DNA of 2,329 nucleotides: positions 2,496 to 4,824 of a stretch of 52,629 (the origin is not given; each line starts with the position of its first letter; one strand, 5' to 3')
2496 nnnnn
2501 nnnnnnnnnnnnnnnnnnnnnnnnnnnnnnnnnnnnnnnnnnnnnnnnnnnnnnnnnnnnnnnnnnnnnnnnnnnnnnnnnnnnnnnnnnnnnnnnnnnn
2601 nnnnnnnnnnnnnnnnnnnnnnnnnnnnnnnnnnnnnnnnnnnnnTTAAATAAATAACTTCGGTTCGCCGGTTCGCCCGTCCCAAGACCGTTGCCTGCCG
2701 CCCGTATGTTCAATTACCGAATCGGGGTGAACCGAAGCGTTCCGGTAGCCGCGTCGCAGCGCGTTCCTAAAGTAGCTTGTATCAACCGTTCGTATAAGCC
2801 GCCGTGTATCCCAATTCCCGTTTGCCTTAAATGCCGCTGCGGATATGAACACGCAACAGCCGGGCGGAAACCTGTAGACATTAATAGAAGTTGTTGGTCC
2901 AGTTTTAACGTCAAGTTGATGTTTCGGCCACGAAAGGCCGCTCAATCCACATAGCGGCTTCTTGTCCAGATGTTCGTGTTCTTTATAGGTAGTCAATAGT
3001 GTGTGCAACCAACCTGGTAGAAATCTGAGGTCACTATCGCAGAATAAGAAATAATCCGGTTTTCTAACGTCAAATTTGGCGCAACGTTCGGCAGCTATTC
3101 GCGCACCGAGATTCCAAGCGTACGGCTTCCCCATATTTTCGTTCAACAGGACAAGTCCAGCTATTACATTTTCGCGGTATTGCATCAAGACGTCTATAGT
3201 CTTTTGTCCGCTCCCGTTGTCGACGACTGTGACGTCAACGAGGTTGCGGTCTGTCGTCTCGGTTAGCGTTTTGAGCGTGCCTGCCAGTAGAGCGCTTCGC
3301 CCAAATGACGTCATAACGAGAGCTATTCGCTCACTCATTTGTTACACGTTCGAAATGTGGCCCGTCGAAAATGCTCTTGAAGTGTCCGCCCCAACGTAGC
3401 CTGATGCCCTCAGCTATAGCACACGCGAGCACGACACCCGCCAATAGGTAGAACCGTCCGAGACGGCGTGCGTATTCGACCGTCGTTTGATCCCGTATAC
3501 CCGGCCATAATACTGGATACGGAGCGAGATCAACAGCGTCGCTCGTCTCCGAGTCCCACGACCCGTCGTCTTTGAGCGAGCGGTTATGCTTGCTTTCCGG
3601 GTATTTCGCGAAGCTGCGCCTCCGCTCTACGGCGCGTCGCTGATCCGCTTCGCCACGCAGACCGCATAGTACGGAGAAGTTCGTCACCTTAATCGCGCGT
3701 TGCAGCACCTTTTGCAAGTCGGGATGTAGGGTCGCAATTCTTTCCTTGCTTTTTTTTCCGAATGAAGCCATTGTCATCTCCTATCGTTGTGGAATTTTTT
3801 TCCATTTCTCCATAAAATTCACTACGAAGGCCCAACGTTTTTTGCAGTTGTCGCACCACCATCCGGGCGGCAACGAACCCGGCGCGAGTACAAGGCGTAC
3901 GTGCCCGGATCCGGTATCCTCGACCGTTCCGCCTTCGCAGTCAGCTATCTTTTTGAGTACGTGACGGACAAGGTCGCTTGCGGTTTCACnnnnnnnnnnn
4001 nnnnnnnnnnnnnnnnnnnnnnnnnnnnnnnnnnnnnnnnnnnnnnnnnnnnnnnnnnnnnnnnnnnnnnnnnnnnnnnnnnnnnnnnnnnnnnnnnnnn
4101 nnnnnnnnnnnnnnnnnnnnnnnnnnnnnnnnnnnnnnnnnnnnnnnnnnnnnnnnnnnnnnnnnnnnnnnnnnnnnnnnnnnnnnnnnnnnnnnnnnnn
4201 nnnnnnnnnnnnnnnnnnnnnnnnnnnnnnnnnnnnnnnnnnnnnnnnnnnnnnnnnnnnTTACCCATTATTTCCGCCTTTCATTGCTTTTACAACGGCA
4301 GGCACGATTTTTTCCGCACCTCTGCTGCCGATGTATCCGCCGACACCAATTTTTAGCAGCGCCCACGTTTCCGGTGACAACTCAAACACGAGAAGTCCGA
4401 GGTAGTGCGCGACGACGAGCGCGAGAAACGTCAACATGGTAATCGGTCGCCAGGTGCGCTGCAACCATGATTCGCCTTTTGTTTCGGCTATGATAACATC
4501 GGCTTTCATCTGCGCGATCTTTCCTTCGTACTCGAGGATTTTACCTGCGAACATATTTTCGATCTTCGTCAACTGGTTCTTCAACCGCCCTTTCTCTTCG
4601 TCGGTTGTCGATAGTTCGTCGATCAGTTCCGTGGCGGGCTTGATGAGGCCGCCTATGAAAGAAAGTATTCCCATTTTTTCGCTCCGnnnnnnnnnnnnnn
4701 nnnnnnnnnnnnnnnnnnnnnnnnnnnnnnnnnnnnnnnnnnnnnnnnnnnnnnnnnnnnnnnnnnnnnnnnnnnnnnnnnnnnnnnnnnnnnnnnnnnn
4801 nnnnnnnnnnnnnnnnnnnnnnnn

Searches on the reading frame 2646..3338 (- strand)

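Call 40: search_protein_families(library=phrogs, proteins=[window:2646-3338:-], max_evalue=0.01)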
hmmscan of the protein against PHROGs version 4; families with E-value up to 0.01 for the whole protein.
window:2646-3338:- (230 aa): 0 families

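Call 94: search_protein_families(library=pfam, proteins=[window:2646-3338:-], max_evalue=0.001)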
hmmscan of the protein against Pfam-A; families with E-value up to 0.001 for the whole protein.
window:2646-3338:- (230 aa): 2 families
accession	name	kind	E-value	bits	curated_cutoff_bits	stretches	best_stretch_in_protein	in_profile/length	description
PF00535.33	Glycos_transf_2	-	2.9e-12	47.3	23.3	1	8-142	3-130/168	Glycosyl transferase family 2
PF13641.12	Glyco_tranf_2_3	-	5.7e-05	23.7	27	0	157-219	158-217/230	Glycosyltransferase like family 2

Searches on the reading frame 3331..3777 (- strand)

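Call 40: search_protein_families(library=phrogs, proteins=[window:3331-3777:-], max_evalue=0.01)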
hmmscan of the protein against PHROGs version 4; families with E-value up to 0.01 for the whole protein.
window:3331-3777:- (148 aa): 3 families
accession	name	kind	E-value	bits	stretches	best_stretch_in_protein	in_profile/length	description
phrog_465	-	lysis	5.7e-29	102.4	1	1-145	40-166/292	endolysin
phrog_2649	-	lysis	0.00099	20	1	10-144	6-127/261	endolysin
phrog_6523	-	lysis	0.0098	16.7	0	119-143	104-128/255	endolysin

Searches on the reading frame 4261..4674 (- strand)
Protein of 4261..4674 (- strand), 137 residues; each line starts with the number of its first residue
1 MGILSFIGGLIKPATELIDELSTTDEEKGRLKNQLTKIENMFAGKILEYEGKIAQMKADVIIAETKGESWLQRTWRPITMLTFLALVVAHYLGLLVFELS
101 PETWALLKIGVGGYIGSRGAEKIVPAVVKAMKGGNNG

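Call 94: search_protein_families(library=pfam, proteins=[window:4261-4674:-], max_evalue=0.001)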
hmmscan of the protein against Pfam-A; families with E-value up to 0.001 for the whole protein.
window:4261-4674:- (137 aa): 1 family
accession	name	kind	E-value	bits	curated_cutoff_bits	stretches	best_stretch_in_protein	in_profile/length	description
PF11351.13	GTA_holin_3TM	-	3.5e-09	37.7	24.8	1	9-91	2-86/123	Holin of 3TMs, for gene-transfer release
